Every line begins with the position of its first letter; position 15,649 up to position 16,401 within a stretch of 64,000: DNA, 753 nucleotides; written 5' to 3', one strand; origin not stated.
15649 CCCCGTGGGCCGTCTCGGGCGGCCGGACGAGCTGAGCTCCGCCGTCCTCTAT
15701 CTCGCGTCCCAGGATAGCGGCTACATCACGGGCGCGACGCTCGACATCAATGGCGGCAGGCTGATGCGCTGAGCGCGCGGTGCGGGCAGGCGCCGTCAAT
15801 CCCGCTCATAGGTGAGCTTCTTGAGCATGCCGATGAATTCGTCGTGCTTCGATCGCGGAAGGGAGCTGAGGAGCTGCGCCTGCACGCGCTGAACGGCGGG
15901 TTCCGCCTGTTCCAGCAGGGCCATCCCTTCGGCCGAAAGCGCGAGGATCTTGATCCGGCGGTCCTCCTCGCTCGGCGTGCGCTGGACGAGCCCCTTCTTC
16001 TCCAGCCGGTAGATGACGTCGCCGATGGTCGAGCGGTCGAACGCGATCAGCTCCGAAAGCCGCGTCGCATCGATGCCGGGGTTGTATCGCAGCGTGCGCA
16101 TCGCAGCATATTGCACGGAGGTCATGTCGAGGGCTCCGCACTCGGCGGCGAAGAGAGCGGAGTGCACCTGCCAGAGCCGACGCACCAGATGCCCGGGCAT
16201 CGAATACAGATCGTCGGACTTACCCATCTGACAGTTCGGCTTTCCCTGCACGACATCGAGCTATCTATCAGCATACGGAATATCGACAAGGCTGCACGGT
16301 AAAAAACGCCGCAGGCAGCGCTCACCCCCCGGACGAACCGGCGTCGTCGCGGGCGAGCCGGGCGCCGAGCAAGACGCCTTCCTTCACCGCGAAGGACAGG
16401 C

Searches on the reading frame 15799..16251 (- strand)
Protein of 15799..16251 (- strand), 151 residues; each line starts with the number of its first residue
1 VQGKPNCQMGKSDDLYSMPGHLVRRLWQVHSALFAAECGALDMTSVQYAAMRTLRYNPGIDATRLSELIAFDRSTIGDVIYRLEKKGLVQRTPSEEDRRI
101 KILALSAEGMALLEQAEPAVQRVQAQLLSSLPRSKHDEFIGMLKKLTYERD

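Call 5: search_protein_families(library=pfam, proteins=[window:15799-16251:-])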
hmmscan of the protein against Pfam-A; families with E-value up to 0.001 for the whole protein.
window:15799-16251:- (151 aa): 5 families
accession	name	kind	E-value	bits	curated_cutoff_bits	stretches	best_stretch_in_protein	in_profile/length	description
PF01047.28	MarR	-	5.2e-14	52.3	24.6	1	44-100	2-58/59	MarR family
PF12802.13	MarR_2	-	1.3e-09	38.5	27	1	42-100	2-61/61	MarR family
PF13463.12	HTH_27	-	6e-07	30.1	22.2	1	43-109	1-68/68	Winged helix DNA-binding domain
PF22381.2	Staph_reg_Sar_Rot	-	7.3e-05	23.2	27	1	40-113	9-82/85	Transcriptional regulator SarA/Rot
PF01978.25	TrmB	-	0.00011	22.4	25.6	1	54-95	17-58/68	Sugar-specific transcriptional regulator TrmB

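Call 14: find_homologous_proteins(query=window:15799-16251:-)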
Query window:15799-16251:- (151 aa): 5094 proteins with E <= 0.001 among 5131 candidates; the best 120 are listed.
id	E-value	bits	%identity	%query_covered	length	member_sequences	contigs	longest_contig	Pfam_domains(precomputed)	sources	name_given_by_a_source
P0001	4.8e-86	304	100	95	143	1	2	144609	PF01047.29,PF13463.13,PF12802.14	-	-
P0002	1.7e-43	166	66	81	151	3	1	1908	PF01047.29,PF12802.14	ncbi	-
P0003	3.4e-43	165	61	87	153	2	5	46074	PF01047.29,PF12802.14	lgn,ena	-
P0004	7.8e-43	164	60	91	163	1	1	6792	PF01047.29,PF13463.13,PF01978.26,PF12802.14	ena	-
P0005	8.1e-43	164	60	89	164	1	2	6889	PF01047.29,PF13463.13,PF12802.14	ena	-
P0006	9.2e-43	164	60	89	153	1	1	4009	PF01047.29,PF13463.13,PF12802.14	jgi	jgi:DNA-binding MarR family transcriptional regulator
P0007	1.3e-42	163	60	89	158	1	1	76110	PF01047.29,PF13463.13,PF01978.26,PF12802.14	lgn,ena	-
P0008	1.9e-42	163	55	94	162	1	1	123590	PF01047.29,PF12802.14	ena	-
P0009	2.4e-42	162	60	89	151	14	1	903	PF01047.29,PF13463.13,PF12802.14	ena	-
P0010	2.8e-42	162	66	80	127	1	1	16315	PF01047.29,PF13463.13,PF01978.26,PF12802.14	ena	-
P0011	2.9e-42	162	59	91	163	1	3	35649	PF01047.29,PF13463.13,PF01978.26,PF12802.14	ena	-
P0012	3.1e-42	162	59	89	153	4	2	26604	PF01047.29,PF01978.26,PF12802.14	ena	-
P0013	4.2e-42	161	60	87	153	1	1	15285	PF01047.29,PF12802.14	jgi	jgi:DNA-binding MarR family transcriptional regulator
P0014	4.6e-42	161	58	89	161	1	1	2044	PF01047.29,PF12802.14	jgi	jgi:MarR family transcriptional regulator, lower aerobic nicotinate degradation pathway regulator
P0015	6.6e-42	161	59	89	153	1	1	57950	PF01047.29,PF13463.13,PF01978.26,PF12802.14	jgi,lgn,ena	-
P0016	6.7e-42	161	58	89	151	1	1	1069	PF01047.29,PF13463.13,PF01978.26,PF12802.14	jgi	jgi:MarR family transcriptional regulator, lower aerobic nicotinate degradation pathway regulator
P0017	7.7e-42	161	60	89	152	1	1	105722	PF01047.29,PF13463.13,PF12802.14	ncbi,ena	-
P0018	9.1e-42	160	58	92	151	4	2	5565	PF01047.29,PF13463.13,PF03551.21,PF12802.14,PF21863.3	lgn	-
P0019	1.1e-41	160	58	89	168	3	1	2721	PF01047.29,PF12802.14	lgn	-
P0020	1.1e-41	160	58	91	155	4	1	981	PF01047.29,PF12802.14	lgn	-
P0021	1.1e-41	160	59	89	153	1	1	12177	PF01047.29,PF13463.13,PF01978.26,PF12802.14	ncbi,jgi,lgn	ncbi:MAG TPA: MarR family transcriptional regulator [Stellaceae bacterium]|jgi:DNA-binding MarR fami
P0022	1.1e-41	160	58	92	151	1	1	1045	PF01047.29,PF13463.13,PF03551.21,PF12802.14,PF21863.3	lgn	-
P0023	1.4e-41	160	60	89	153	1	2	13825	PF01047.29,PF13463.13,PF01978.26,PF12802.14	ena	-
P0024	1.5e-41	160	60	89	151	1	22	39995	PF01047.29,PF12802.14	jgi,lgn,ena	-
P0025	2.3e-41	159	64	81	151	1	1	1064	PF01047.29,PF12802.14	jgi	-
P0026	2.4e-41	159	58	89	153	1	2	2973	PF01047.29,PF13463.13,PF01978.26,PF12802.14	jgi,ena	-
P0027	2.6e-41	159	57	89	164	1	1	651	PF01047.29,PF13463.13,PF12802.14,PF21863.3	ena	-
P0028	2.7e-41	159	60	88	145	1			PF01047.29,PF13463.13,PF01978.26,PF12802.14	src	-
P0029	2.8e-41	159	58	89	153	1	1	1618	PF01047.29,PF12802.14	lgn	-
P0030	3.0e-41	159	59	89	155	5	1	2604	PF01047.29,PF12802.14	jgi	jgi:DNA-binding MarR family transcriptional regulator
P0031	3.0e-41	159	58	89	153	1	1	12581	PF01047.29,PF13463.13,PF12802.14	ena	-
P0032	3.2e-41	159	57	89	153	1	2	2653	PF01047.29,PF13463.13,PF01978.26,PF12802.14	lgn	-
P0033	3.2e-41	159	60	89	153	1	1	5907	PF01047.29,PF13463.13,PF12802.14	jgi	jgi:DNA-binding MarR family transcriptional regulator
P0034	3.3e-41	159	57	89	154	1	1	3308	PF01047.29,PF12802.14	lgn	-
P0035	4.1e-41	158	59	89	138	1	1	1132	PF01047.29,PF12802.14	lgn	-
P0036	4.4e-41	158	58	91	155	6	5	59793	PF01047.29,PF12802.14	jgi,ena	-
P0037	5.2e-41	158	61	83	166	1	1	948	PF01047.29,PF12802.14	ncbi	-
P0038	5.5e-41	158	58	87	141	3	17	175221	PF01047.29,PF13463.13,PF12802.14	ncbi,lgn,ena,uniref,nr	ncbi:MarR family winged helix-turn-helix transcriptional regulator [uncultured Alsobacter sp.]|unire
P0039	5.8e-41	158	57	92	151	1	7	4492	PF01047.29,PF13463.13,PF03551.21,PF12802.14,PF21863.3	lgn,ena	-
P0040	6.0e-41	158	59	89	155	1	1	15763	PF01047.29,PF12802.14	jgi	jgi:DNA-binding MarR family transcriptional regulator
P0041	6.0e-41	158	60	89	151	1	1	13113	PF01047.29,PF13463.13,PF01978.26,PF12802.14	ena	-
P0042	6.9e-41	157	57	89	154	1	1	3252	PF01047.29,PF12802.14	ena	-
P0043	8.4e-41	157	60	89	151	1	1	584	PF01047.29,PF12802.14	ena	-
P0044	8.6e-41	157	58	92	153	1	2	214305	PF01047.29,PF12802.14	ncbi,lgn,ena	-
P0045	8.7e-41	157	59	88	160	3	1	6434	PF01047.29,PF13463.13,PF01978.26,PF12802.14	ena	-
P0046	8.9e-41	157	57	89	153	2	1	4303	PF01047.29,PF12802.14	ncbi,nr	ncbi:MAG TPA: MarR family winged helix-turn-helix transcriptional regulator [Acetobacteraceae bacter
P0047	1.1e-40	157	59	89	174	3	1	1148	PF01047.29,PF12802.14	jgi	jgi:MarR family transcriptional regulator, lower aerobic nicotinate degradation pathway regulator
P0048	1.6e-40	156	57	91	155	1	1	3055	PF01047.29,PF12802.14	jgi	jgi:MarR family transcriptional regulator, lower aerobic nicotinate degradation pathway regulator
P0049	1.8e-40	156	58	89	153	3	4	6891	PF01047.29,PF12802.14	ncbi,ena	-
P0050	1.8e-40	156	56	89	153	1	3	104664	PF01047.29,PF12802.14,PF22381.3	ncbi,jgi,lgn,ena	jgi:DNA-binding MarR family transcriptional regulator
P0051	2.2e-40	156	59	89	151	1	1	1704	PF01047.29,PF13463.13,PF12802.14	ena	-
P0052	2.2e-40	156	54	91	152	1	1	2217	PF01047.29,PF13463.13,PF01978.26,PF12802.14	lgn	-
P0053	2.2e-40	156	59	88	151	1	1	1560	PF01047.29,PF13463.13,PF12802.14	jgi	-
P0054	2.2e-40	156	62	81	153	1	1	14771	PF01047.29,PF13463.13,PF12802.14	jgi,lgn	-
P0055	2.3e-40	156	59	89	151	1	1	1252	PF01047.29,PF13463.13,PF01978.26,PF12802.14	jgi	-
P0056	2.5e-40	156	58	89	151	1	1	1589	PF01047.29,PF13463.13,PF12802.14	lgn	-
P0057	2.7e-40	156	61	91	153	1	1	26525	PF01047.29,PF13463.13,PF01978.26,PF12802.14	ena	-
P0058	2.8e-40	156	56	89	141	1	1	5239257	PF01047.29,PF12802.14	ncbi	-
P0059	2.8e-40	156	56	89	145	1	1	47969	PF01047.29,PF13463.13,PF12802.14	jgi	jgi:DNA-binding MarR family transcriptional regulator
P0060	3.0e-40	155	58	87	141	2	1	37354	PF01047.29,PF13463.13,PF12802.14,PF22381.3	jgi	jgi:DNA-binding MarR family transcriptional regulator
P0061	3.0e-40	155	61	79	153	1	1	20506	PF01047.29,PF13463.13,PF01978.26,PF12802.14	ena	-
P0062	3.4e-40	155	58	89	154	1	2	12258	PF01047.29,PF12802.14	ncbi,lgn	-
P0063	3.5e-40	155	57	89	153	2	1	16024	PF01047.29,PF12802.14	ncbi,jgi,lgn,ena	-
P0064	3.5e-40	155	59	89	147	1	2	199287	PF01047.29,PF13463.13,PF01978.26,PF12802.14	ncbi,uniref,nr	ncbi:MarR family winged helix-turn-helix transcriptional regulator [Methylobacterium platani]|uniref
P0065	4.0e-40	155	59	89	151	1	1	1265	PF01047.29,PF12802.14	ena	-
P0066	4.1e-40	155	56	89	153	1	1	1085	PF01047.29,PF13463.13,PF12802.14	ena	-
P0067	4.3e-40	155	57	89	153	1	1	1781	PF01047.29,PF12802.14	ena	-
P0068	4.3e-40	155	56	89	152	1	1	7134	PF01047.29,PF13463.13,PF12802.14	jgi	jgi:MarR family transcriptional regulator, lower aerobic nicotinate degradation pathway regulator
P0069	4.4e-40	155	56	89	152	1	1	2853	PF01047.29,PF12802.14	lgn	-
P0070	4.8e-40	155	54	90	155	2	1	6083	PF01047.29,PF12802.14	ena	-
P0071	5.4e-40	155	56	89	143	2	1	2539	PF01047.29,PF13463.13,PF12802.14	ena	-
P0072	5.5e-40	155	57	89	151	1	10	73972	PF01047.29,PF12802.14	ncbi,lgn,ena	-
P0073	5.5e-40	155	57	89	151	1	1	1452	PF01047.29,PF12802.14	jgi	jgi:MarR family transcriptional regulator, lower aerobic nicotinate degradation pathway regulator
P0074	5.9e-40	154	61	81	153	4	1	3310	PF01047.29,PF13463.13,PF12802.14,PF21863.3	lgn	-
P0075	6.0e-40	154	57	89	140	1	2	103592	PF01047.29,PF12802.14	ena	-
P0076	6.5e-40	154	54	89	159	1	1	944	PF01047.29,PF13463.13,PF12802.14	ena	-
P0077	7.1e-40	154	57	89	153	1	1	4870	PF01047.29,PF13463.13,PF12802.14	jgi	jgi:DNA-binding MarR family transcriptional regulator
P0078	7.6e-40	154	56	88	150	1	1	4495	PF01047.29,PF12802.14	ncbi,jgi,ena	jgi:DNA-binding MarR family transcriptional regulator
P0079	7.6e-40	154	59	88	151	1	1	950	PF01047.29,PF13463.13,PF12802.14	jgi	jgi:MarR family transcriptional regulator, lower aerobic nicotinate degradation pathway regulator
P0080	7.7e-40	154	57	89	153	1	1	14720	PF01047.29,PF13463.13,PF01978.26,PF12802.14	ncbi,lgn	-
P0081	7.7e-40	154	55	92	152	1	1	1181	PF01047.29,PF12802.14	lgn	-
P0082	7.8e-40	154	57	89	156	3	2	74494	PF01047.29,PF12802.14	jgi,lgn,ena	-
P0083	7.9e-40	154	55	89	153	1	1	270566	PF01047.29,PF13463.13,PF01978.26,PF12802.14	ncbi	-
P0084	8.2e-40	154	58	88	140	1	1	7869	PF01047.29,PF12802.14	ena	-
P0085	8.2e-40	154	55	89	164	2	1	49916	PF01047.29,PF01978.26,PF12802.14,PF21863.3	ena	-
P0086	8.6e-40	154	57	89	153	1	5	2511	PF01047.29,PF12802.14,PF22381.3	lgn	-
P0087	9.1e-40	154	56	88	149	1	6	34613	PF01047.29,PF12802.14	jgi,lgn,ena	-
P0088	9.2e-40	154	57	89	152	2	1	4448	PF01047.29,PF13463.13,PF12802.14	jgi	-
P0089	9.2e-40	154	56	89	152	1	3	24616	PF01047.29,PF13463.13,PF12802.14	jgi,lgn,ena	jgi:DNA-binding MarR family transcriptional regulator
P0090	9.2e-40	154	56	89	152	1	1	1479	PF01047.29,PF13463.13,PF12802.14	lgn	-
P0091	9.4e-40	154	63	78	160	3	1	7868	PF01047.29,PF01978.26,PF12802.14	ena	-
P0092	9.9e-40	154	56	89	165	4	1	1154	PF01047.29,PF12802.14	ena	-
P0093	1.1e-39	154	58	87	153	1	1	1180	PF01047.29,PF01978.26,PF12802.14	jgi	jgi:DNA-binding MarR family transcriptional regulator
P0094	1.1e-39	154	56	89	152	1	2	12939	PF01047.29,PF13463.13,PF01978.26,PF12802.14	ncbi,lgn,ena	-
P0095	1.1e-39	154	57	91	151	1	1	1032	PF01047.29,PF13463.13,PF12802.14,PF21863.3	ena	-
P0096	1.1e-39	154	62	79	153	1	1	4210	PF01047.29,PF12802.14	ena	-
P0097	1.1e-39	154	57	89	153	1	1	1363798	PF01047.29,PF13463.13,PF12802.14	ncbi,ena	-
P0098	1.2e-39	154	56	89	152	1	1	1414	PF01047.29,PF01978.26,PF12802.14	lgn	-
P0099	1.2e-39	153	55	92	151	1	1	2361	PF01047.29,PF13463.13,PF12802.14,PF21863.3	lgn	-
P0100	1.3e-39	153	57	89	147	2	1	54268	PF01047.29,PF12802.14,PF21863.3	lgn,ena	-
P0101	1.4e-39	153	56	89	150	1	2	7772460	PF01047.29,PF13463.13,PF12802.14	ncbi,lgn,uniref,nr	ncbi:MarR family winged helix-turn-helix transcriptional regulator [Methylobacterium nodulans]|unire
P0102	1.4e-39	153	56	89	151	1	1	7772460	PF01047.29,PF13463.13,PF12802.14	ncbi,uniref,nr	ncbi:MarR family winged helix-turn-helix transcriptional regulator [Methylobacterium nodulans]|unire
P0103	1.4e-39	153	56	89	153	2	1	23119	PF01047.29,PF13463.13,PF01978.26,PF12802.14,PF21863.3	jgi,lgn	-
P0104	1.5e-39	153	59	89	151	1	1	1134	PF01047.29,PF13463.13,PF12802.14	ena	-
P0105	1.5e-39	153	57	87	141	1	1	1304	PF01047.29,PF13463.13,PF12802.14,PF22381.3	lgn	-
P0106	1.6e-39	153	63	79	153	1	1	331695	PF01047.29,PF12802.14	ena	-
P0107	1.6e-39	153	62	79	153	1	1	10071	PF01047.29,PF12802.14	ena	-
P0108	1.7e-39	153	55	92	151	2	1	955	PF01047.29,PF12802.14,PF21863.3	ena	-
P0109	1.7e-39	153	59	89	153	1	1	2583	PF01047.29,PF12802.14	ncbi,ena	-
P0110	1.8e-39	153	57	89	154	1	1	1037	PF01047.29,PF12802.14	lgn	-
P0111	1.8e-39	153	58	89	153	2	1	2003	PF01047.29,PF13463.13,PF01978.26,PF12802.14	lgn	-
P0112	1.8e-39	153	56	89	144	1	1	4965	PF01047.29,PF12802.14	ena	-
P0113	1.9e-39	153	57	89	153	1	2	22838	PF01047.29,PF13463.13,PF12802.14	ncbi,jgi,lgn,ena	-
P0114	1.9e-39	153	58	87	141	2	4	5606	PF01047.29,PF13463.13,PF12802.14,PF22381.3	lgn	-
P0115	2.0e-39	153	56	89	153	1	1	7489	PF01047.29,PF13463.13,PF12802.14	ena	-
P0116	2.1e-39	153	58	86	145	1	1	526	PF01047.29,PF12802.14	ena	-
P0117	2.2e-39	153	62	79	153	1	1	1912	PF01047.29,PF12802.14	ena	-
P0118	2.3e-39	153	56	91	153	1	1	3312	PF01047.29,PF12802.14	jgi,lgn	jgi:DNA-binding MarR family transcriptional regulator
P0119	2.3e-39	153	56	89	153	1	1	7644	PF01047.29,PF13463.13,PF12802.14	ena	-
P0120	2.4e-39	153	56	88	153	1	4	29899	PF01047.29,PF12802.14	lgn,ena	-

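Call 15: search_solved_structures(query=window:15799-16251:-, max_evalue=0.001, show_alignments=3)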
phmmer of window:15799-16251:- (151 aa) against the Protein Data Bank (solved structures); distinct sequences matched with E-value up to 0.001: 61 (the best 60 are shown).
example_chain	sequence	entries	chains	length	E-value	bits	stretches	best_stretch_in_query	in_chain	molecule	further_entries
4fht_A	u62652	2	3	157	3.3e-17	66.1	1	13-146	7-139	PcaV transcriptional regulator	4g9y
8aga_A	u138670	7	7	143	3.8e-15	59.5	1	20-146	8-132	Transcriptional regulator HosA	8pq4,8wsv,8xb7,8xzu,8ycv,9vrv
2nnn_A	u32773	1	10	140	6.5e-13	52.2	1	19-146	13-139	Probable transcriptional regulator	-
6pcp_A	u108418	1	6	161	1.2e-10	44.8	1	18-147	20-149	MarR family transcriptional regulator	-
6pco_A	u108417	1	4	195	2.2e-10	44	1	18-147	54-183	MarR-family transcriptional regulator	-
5hsm_A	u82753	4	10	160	3.8e-10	43.3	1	8-146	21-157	Uncharacterized HTH-type transcriptional regulator Rv2887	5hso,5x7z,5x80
3bpv_A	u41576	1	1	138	1.2e-08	38.4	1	26-132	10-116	Transcriptional regulator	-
3bpx_A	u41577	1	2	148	1.2e-08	38.3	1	26-131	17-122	Transcriptional regulator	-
6c28_A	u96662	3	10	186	1.5e-08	38.1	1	11-146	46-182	Transcriptional regulator, MarR family | CouR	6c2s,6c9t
3vb2_A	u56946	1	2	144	5.1e-08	36.4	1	20-132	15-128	Multiple antibiotic resistance protein marR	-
2pfb_A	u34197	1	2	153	6.4e-08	36.1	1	11-132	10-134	Transcriptional regulator OhrR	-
4jba_A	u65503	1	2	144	1.3e-07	35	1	20-132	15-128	Multiple antibiotic resistance protein MarR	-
2fa5_A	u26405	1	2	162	1.4e-07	35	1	47-136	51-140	transcriptional regulator marR/emrR family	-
5h3r_A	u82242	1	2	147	1.9e-07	34.5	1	19-132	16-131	Multiple antibiotic resistance protein MarR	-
2pex_A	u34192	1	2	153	2.1e-07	34.4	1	11-125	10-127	Transcriptional regulator OhrR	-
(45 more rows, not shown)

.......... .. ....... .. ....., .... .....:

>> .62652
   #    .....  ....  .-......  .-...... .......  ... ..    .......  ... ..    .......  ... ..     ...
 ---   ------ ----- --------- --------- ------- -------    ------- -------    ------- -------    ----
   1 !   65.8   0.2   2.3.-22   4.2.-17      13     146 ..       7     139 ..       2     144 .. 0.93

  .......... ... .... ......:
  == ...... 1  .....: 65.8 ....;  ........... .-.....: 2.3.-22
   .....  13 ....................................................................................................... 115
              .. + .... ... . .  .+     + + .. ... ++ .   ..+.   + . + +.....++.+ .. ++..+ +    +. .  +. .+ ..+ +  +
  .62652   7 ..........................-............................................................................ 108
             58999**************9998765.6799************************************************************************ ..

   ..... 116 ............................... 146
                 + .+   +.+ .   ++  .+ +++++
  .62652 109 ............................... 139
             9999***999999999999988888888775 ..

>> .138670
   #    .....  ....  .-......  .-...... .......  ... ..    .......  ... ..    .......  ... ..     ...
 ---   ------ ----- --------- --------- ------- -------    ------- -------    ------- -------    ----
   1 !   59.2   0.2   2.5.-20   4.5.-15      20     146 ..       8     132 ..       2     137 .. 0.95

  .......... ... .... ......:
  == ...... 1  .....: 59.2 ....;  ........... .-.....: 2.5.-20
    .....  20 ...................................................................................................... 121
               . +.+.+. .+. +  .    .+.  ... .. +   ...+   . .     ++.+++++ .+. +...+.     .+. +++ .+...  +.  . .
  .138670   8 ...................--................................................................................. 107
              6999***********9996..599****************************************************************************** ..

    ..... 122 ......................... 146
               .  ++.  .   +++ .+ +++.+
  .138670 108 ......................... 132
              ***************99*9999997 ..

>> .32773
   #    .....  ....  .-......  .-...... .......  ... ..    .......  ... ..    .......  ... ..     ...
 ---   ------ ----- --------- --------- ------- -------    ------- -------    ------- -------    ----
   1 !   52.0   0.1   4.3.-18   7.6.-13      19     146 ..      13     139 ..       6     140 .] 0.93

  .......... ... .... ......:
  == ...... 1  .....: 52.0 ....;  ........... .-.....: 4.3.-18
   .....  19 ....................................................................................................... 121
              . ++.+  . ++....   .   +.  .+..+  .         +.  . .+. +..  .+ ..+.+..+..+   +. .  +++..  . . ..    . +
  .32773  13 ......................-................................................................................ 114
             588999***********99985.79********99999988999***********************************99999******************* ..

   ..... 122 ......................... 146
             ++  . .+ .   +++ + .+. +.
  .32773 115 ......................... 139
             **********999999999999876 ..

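Call 20: find_related_loci(query=A1, collection=genome_contigs, flank=10000)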
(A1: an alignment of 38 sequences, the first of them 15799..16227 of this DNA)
Query A1 (143 aa) in genome_contigs; peptide patterns used: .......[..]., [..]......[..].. (x = any residue, [..] = any of these).
600 stretches matched a pattern (row limit reached: there are more); 593 encode a relative of the query (tblastn E <= 1e-3); the best 80 are kept; 80 distinct loci.
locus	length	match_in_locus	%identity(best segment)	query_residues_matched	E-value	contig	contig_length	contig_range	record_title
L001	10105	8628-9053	58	2-143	7e-51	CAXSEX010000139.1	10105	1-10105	MAG: uncultured Acetobacteraceae bacterium isolate private_X16_metawrap_bin.9 genome assembly, contig: private_X16_metaw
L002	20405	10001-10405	60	5-139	6e-49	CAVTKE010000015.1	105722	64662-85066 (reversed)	MAG: uncultured Alphaproteobacteria bacterium isolate MFD05513.bin.2.182 genome assembly, contig: contig_50484, whole ge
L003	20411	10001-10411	56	2-138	1e-47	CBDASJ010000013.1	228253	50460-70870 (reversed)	MAG: Acetobacteraceae bacterium isolate 40c89896-1c5d-4def-a427-01c39ee82f7f genome assembly, contig: contig_13, whole g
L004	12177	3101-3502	59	5-138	1e-47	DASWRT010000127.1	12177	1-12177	MAG TPA_asm: Stellaceae bacterium isolate SMAG_U3529 k141_3616724, whole genome shotgun sequence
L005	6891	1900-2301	58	5-138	3e-47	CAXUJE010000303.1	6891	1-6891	MAG TPA_asm: uncultured Acetobacteraceae bacterium isolate public_SRR14722090_metawrap_bin.2 genome assembly, contig: pu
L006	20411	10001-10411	57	2-138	5e-47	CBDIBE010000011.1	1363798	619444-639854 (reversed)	MAG: Acetobacteraceae bacterium isolate 73c40a48-5cff-4043-acaf-44054159e737 genome assembly, contig: contig_11, whole g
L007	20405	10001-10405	57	5-139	7e-47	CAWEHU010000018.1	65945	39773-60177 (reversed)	MAG: uncultured Alphaproteobacteria bacterium isolate MFD08669.bin.2.15 genome assembly, contig: contig_6396, whole geno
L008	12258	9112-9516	58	5-139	1e-46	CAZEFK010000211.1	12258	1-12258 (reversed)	MAG TPA_asm: uncultured Comamonadaceae bacterium isolate SRP272529_co1_65 genome assembly, contig: NODE_9295_length_1225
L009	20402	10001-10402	58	5-138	2e-46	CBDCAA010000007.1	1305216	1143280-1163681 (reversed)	MAG: Acetobacteraceae bacterium isolate d12f984f-d4dc-435d-b763-bc086799fc64 genome assembly, contig: contig_7, whole ge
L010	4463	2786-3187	56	6-139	5e-46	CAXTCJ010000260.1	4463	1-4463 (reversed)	MAG TPA_asm: uncultured Acetobacteraceae bacterium isolate private_T1888_metawrap_bin.3 genome assembly, contig: private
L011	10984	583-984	54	5-138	5e-46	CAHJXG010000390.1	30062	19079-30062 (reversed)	Rhodospirillales bacterium isolate Lichen_MAGs_peltigera2 genome assembly, contig: NODE_780949_length_30062_cov_8.434484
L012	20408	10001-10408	54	4-139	1e-45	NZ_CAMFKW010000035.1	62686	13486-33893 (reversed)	MAG: uncultured Bosea sp. isolate SRR12456161_bin.5_metaWRAP_v1.3_MAG ERZ12289963.263, whole genome shotgun sequence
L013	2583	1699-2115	58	5-143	1e-45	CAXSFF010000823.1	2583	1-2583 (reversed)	MAG: uncultured Acetobacteraceae bacterium isolate private_VT22_metawrap_bin.10 genome assembly, contig: private_VT22_me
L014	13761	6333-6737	54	5-139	7e-46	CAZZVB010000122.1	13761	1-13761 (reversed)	MAG: uncultured Burkholderiaceae bacterium isolate Green_T.bin.4 genome assembly, contig: NODE_1017_length_13761_cov_8.4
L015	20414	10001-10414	53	6-143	9e-46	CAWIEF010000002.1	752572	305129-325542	MAG: uncultured Alphaproteobacteria bacterium isolate MFD04580.bin.1.119 genome assembly, contig: contig_17678, whole ge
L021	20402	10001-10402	55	5-138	5e-45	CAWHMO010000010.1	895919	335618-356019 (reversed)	MAG: uncultured proteobacterium isolate MFD09603.bin.1.114 genome assembly, contig: contig_31146, whole genome shotgun s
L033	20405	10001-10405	51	5-139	8e-44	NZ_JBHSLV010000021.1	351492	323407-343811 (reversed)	Bosea vestrisii strain CCUG 43114 velvet_auto_61_21, whole genome shotgun sequence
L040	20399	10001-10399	56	6-138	2e-43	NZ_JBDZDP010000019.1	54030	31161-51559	Xanthobacter sp. KR7-65 contig19, whole genome shotgun sequence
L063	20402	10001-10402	55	5-138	9e-42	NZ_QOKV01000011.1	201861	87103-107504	Azospirillum brasilense strain ATCC 49958 NODE_11_length_201861_cov_61.860103, whole genome shotgun sequence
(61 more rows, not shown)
